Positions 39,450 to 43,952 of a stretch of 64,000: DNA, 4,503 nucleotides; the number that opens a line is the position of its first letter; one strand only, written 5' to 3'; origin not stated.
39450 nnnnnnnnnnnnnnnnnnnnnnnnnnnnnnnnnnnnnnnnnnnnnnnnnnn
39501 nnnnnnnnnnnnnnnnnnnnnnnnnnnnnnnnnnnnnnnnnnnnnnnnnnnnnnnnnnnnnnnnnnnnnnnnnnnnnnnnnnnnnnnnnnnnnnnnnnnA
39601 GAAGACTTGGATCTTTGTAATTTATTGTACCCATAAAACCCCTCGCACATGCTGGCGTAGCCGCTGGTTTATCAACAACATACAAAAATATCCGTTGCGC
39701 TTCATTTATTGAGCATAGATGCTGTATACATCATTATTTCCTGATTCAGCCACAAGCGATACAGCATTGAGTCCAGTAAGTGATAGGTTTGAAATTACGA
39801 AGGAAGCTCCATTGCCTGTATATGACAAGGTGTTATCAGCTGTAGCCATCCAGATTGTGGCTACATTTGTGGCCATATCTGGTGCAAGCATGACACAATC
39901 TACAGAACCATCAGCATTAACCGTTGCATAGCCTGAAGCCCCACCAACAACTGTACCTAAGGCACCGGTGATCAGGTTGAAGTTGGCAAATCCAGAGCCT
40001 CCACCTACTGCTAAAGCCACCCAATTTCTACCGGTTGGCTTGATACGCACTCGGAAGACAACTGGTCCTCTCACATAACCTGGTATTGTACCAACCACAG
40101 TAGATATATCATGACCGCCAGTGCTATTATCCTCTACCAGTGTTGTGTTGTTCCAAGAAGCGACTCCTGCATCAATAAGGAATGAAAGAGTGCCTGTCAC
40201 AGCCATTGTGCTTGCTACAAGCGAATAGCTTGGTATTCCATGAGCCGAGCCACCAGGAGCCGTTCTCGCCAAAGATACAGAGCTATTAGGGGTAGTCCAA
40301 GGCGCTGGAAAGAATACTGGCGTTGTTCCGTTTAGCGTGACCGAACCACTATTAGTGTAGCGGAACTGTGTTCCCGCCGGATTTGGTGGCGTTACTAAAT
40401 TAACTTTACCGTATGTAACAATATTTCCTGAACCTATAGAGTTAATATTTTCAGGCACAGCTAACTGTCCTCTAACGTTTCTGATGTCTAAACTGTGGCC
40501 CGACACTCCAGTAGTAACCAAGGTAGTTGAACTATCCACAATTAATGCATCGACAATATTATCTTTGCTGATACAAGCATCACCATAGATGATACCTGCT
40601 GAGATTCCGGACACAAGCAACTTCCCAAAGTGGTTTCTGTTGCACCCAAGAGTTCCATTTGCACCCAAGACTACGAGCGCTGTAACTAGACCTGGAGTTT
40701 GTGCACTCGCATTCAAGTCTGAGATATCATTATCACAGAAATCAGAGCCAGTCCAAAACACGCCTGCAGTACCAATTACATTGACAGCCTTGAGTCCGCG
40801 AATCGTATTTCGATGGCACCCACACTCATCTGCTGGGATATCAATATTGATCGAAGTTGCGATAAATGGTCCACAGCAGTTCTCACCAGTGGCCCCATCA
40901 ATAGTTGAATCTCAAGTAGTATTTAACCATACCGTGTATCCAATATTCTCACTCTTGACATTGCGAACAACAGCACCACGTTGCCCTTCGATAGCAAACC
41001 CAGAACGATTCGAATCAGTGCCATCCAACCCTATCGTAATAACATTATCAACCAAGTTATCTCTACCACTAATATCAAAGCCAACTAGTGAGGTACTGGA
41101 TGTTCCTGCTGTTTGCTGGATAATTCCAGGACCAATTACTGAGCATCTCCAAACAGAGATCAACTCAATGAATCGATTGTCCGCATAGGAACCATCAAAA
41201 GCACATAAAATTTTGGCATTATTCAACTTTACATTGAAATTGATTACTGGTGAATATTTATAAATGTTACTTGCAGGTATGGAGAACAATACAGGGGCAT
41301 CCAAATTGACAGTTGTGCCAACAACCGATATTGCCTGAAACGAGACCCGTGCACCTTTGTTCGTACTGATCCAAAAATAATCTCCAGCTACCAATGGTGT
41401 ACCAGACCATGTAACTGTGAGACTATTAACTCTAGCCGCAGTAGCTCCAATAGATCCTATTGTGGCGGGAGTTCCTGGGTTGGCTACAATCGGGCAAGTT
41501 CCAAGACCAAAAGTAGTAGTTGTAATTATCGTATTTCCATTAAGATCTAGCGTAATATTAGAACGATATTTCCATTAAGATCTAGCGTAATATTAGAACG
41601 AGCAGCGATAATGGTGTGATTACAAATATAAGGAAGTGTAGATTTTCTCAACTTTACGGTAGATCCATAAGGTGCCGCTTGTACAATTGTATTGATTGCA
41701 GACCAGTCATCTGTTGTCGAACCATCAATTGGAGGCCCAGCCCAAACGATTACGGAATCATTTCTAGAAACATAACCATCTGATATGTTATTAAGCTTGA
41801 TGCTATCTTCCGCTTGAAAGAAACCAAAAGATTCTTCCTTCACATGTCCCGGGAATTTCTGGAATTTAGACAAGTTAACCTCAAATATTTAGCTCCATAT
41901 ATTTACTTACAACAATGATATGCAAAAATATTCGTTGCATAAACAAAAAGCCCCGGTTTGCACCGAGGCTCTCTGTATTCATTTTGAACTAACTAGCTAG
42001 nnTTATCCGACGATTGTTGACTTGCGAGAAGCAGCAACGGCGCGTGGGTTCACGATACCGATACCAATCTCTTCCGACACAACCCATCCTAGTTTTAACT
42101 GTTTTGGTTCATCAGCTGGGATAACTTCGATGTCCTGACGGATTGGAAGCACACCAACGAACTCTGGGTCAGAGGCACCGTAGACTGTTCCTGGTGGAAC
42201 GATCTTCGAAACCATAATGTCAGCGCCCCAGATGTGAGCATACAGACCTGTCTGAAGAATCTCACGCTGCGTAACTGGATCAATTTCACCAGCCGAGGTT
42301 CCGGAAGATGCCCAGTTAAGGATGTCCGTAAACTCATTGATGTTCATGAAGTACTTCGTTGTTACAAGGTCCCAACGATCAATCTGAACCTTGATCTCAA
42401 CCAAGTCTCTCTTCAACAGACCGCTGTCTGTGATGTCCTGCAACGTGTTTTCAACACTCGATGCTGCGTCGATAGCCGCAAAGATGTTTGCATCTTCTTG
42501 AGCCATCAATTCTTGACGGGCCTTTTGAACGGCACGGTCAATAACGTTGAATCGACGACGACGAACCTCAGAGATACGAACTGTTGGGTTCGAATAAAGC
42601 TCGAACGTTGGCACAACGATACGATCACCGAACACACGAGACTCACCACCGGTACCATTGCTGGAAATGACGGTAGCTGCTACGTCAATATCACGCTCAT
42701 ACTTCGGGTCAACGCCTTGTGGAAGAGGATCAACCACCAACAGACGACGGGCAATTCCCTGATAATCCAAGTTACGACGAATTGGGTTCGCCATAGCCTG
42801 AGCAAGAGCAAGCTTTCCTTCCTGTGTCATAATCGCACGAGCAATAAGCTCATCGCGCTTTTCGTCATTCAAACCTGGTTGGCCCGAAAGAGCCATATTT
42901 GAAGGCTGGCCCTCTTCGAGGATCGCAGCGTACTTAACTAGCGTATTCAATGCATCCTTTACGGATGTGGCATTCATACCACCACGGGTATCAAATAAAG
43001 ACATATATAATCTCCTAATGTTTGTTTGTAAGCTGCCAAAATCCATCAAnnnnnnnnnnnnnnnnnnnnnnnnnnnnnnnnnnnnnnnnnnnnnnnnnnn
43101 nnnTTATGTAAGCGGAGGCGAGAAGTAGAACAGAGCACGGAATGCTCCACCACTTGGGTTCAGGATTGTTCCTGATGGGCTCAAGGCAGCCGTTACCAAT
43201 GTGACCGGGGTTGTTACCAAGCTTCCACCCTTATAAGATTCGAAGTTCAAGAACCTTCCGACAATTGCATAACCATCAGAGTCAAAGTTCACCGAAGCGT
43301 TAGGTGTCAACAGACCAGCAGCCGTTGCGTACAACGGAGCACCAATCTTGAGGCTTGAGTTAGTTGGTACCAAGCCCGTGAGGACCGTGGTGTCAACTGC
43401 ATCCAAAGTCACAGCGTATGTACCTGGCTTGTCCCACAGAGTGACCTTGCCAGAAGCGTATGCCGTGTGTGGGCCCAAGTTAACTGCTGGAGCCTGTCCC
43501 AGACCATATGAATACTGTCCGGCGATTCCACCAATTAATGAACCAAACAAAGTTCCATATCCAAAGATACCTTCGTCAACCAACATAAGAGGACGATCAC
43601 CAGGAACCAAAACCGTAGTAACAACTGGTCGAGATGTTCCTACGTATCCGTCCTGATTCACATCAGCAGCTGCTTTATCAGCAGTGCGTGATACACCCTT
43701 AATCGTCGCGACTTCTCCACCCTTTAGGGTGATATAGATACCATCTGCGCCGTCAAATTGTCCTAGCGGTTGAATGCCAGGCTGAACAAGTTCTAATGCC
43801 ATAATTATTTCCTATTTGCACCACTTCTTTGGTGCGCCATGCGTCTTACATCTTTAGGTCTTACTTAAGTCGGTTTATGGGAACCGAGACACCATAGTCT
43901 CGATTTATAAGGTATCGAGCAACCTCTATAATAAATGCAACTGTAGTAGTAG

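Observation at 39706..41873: Tailspike gene inactivated by a 35-bp tandem duplication plus an in-frame TGA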

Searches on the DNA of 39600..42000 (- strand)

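Call 5: search_dna_similar(query=window:39600-42000:-, collection=phages, mode=near, max_rows=30)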
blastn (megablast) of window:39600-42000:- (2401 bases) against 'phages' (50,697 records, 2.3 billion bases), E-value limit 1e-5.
No match.

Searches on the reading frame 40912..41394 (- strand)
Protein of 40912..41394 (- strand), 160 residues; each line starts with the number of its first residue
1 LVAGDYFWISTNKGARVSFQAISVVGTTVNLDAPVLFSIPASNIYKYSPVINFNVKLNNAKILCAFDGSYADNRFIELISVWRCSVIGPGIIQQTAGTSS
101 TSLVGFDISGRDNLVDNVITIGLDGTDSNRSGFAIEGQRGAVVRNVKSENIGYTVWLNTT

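Call 22: find_encoding_contigs(protein=window:40912-41394:-, flank=6000, max_places=10)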
Protein window:40912-41394:- (160 aa): no gene with exactly this product is on record in the collection.

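Call 24: find_encoding_contigs(protein=window:40915-41394:-, flank=6000, max_places=10)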
Protein seq(160 aa) (160 aa): no gene with exactly this product is on record in the collection.

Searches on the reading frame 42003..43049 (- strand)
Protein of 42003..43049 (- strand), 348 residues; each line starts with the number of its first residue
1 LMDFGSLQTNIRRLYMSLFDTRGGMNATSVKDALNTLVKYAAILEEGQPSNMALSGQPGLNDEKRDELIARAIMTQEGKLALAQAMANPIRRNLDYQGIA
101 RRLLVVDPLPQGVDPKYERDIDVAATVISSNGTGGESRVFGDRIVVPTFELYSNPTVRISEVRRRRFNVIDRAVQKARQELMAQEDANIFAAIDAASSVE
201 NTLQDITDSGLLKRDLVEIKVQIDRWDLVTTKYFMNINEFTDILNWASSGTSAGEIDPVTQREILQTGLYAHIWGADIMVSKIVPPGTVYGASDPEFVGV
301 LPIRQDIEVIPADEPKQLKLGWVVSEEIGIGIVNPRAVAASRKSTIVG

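Call 7: search_protein_families(library=pfam, max_evalue=1, proteins=[window:42003-43049:-])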
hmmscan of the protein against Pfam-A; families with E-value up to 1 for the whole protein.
window:42003-43049:- (348 aa): 0 families

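Call 8: search_protein_families(library=phrogs, max_evalue=0.01, proteins=[window:42003-43049:-])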
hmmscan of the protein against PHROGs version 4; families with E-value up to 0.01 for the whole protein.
window:42003-43049:- (348 aa): 2 families
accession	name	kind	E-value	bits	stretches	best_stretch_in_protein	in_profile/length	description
phrog_2522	-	head and packaging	1.9e-76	258.2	1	23-343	12-317/318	major head protein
phrog_544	-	head and packaging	4.2e-06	27.4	1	169-292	104-224/282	major head protein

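Call 11: search_dna_similar(query=window:42003-43049:-, collection=phages, mode=protein, max_rows=25)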
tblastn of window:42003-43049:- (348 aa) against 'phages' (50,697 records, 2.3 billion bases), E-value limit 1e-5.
Records with a match: 310; places in all: 310; records where one place covers at least 80% of the query: 89.
Best place of each record, by identity: <60% 310.
By first word of the organism name: Mycobacterium 210; Erwinia 48; Pseudomonas 12; Gordonia 9; Dickeya 8; Burkholderia 5; Rhodococcus 4; Bacillus 2; Achromobacter 2; Vibrio 2; and 8 more.
By host as written in the record: Mycobacterium smegmatis mc2 155 160; Erwinia amylovora 43; Mycobacterium smegmatis mc#155 26; Pseudomonas putida KT2440 and Paw85 9; Mycobacterium sp. 7; - 6; Gordonia terrae 3612 6; Dickeya solani MK10 6; and 26 more.
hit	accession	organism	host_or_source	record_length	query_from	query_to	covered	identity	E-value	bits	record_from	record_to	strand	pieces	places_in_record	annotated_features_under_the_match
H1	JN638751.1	Bacillus phage G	Bacillus megaterium str. ATCC 43725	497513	60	339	80%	53.2%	2e-92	307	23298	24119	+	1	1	27: gp27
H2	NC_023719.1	Bacillus phage G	Bacillus megaterium str. ATCC 43725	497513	60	339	80%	53.2%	2e-92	307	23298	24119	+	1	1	27: major head protein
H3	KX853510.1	Virus Rctr197k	enrichment culture DAMO/AAA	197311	18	343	94%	32.4%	5e-41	159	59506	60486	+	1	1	hypothetical protein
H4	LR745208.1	uncultured phage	metagenomic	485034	49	338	83%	31.7%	2e-44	169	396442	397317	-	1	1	record has no annotation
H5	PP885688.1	Tunturiibacter phage Tunturi_5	Tunturiibacter psychrotolerans X4BP1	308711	63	338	79%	32.9%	2e-37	148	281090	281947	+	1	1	major head protein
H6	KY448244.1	Erwinia phage vB_EamM_Yoloswag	Erwinia amylovora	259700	16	343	94%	25.4%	1e-17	90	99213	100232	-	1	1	hypothetical protein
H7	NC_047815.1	Erwinia phage vB_EamM_Yoloswag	Erwinia amylovora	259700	16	343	94%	25.4%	1e-17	90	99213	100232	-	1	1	major head protein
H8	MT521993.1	Gordonia phage RedWattleHog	Gordonia terrae 3612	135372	54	344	84%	28.6%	2e-25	112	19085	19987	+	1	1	15: major capsid protein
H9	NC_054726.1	Gordonia phage Stormageddon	Gordonia terrae CAG3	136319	54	344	84%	28.6%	2e-25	112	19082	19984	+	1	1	15: major head protein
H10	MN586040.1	Gordonia phage Stormageddon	Gordonia terrae CAG3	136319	54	344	84%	28.6%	2e-25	112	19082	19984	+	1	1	15: major capsid protein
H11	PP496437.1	Pseudomonas phage vB_PpuM-Aura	Pseudomonas putida KT2440 and Paw85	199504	18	338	92%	25.5%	2e-16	86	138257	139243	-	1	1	major head protein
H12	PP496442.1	Pseudomonas phage vB_PpuM-Voja-6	Pseudomonas putida KT2440 and Paw85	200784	18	338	92%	25.5%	2e-16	86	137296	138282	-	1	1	major head protein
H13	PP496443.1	Pseudomonas phage vB_PpuM-Lauda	Pseudomonas putida KT2440 and Paw85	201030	18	338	92%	25.5%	2e-16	86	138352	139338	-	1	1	major head protein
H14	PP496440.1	Pseudomonas phage vB_PpuM-KoPa-5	Pseudomonas putida KT2440 and Paw85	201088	18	338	92%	25.5%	2e-16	86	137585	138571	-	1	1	major head protein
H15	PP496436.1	Pseudomonas phage vB_PpuM-Illi-2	Pseudomonas putida KT2440 and Paw85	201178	18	338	92%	25.5%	2e-16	86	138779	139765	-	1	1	major head protein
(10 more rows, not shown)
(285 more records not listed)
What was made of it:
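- On Beta-helix phage tailspike / depolymerase: The head protein is 53% identical to that of phage G (call 11).
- Closest known: Right-handed parallel beta-helix phage tailspikes and depolymerases. Same: It is encoded in the structural module of a tailed phage (calls 8, 11).
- Phage context: the major head protein lies immediately upstream (phrog_2522, E 2e-76; 53% identity to phage G; calls 8, 11).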

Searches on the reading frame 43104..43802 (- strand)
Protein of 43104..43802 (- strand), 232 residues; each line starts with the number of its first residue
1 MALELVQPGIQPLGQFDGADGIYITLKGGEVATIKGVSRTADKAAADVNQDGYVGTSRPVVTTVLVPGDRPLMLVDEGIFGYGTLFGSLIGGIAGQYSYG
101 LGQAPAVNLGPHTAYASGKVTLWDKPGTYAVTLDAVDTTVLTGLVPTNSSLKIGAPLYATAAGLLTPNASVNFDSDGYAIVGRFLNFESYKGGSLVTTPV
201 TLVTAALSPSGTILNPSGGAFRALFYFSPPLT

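Call 7: search_protein_families(library=pfam, max_evalue=1, proteins=[window:43104-43802:-])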
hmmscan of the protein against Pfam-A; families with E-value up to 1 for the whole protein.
window:43104-43802:- (232 aa): 4 families
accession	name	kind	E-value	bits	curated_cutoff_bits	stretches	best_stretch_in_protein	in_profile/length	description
PF18981.6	InlK_D3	-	0.15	12.6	25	1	124-139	47-62/75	Internalin K domain (D3/D4)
PF17142.10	SusF_N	-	0.18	11.8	28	1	161-191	135-166/276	Outer membrane protein SusF, N-terminal domain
PF00404.24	Dockerin_1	-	0.22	12.2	22.9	1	36-54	26-44/57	Dockerin type I domain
PF21724.2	DUF6861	-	0.25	11.2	28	1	79-111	42-74/194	Family of unknown function (DUF6861)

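Call 8: search_protein_families(library=phrogs, max_evalue=0.01, proteins=[window:43104-43802:-])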
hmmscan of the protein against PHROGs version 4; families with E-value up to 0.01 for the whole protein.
window:43104-43802:- (232 aa): 0 families

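Call 15: find_encoding_contigs(protein=window:43104-43802:-, flank=10000, max_places=10)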
Protein window:43104-43802:- (232 aa): 5 contigs read that carry it; 3 places shown.
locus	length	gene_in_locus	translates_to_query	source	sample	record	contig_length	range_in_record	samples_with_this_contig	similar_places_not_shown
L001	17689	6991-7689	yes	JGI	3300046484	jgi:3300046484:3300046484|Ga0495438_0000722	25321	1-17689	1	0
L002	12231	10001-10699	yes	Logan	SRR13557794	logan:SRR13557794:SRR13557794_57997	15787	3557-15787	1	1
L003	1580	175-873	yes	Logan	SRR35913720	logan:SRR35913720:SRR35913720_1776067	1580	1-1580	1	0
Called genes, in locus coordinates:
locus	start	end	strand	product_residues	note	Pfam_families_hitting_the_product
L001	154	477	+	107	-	-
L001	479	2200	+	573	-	-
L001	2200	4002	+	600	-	-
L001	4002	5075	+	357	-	-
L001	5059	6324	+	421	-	-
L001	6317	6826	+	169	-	-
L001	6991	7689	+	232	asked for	-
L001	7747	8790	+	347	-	PF25209:Phage_capsid_4 (weak)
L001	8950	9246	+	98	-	-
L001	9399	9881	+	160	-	-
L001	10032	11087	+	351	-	-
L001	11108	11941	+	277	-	-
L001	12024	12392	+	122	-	-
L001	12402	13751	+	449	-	PF01391:Collagen (weak)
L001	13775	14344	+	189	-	-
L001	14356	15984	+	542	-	-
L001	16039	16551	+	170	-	-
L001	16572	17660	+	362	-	PF00266:Aminotran_5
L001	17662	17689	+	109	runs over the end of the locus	-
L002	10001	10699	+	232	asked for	-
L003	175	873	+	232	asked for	-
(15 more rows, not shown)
